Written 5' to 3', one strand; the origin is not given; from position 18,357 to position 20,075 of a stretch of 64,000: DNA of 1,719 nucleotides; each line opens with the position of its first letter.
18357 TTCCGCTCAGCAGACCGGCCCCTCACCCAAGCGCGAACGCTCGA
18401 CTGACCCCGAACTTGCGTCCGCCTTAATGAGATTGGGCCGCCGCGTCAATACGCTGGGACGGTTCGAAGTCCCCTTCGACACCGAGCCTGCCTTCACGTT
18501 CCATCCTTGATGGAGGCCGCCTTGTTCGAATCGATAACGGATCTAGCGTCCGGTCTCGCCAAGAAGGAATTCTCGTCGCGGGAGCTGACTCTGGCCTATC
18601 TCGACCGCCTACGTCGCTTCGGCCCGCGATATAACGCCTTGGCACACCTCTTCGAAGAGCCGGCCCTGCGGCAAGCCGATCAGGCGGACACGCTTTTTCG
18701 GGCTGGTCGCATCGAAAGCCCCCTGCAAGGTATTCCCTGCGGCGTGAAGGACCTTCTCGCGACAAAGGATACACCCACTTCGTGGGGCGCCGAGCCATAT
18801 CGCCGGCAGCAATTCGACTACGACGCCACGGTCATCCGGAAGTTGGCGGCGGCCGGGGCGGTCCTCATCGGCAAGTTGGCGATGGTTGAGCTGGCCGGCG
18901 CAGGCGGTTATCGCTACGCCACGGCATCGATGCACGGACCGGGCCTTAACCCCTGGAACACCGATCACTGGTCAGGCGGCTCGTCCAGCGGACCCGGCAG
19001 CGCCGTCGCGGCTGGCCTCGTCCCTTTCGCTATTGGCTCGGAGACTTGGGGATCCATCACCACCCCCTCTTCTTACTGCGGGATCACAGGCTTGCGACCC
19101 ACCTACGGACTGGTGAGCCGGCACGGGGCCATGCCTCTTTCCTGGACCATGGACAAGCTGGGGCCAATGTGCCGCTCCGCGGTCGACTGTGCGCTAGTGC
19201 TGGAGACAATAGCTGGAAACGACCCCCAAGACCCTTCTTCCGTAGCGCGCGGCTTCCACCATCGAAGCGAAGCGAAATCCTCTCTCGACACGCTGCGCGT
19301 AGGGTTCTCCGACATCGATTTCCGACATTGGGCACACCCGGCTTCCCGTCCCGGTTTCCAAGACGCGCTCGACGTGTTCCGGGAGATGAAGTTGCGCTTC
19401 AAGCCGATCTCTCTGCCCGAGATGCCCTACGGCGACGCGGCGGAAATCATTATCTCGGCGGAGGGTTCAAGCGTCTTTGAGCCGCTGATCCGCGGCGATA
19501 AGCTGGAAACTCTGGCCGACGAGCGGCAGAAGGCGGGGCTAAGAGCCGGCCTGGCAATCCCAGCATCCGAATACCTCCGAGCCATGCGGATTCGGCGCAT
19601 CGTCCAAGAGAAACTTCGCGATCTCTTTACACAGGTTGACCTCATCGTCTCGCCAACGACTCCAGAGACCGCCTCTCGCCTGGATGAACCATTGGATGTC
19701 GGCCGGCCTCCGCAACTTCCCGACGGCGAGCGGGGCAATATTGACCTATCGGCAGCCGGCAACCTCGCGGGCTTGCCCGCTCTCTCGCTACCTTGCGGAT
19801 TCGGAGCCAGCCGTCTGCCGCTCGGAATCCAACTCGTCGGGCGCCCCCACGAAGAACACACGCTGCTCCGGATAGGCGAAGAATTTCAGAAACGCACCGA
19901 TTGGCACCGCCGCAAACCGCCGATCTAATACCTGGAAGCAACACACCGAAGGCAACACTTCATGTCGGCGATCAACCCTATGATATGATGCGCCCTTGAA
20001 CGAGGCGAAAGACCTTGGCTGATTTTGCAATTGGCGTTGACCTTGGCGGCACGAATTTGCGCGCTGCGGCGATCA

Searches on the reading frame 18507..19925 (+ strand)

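Call 92: search_protein_families(library=pfam, proteins=[window:18507-19925:+], max_evalue=0.000001)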
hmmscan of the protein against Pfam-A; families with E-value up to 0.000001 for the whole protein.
window:18507-19925:+ (473 aa): 1 family
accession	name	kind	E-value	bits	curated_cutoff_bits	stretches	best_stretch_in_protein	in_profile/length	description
PF01425.27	Amidase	-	2.4e-96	324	27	1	26-454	1-445/445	Amidase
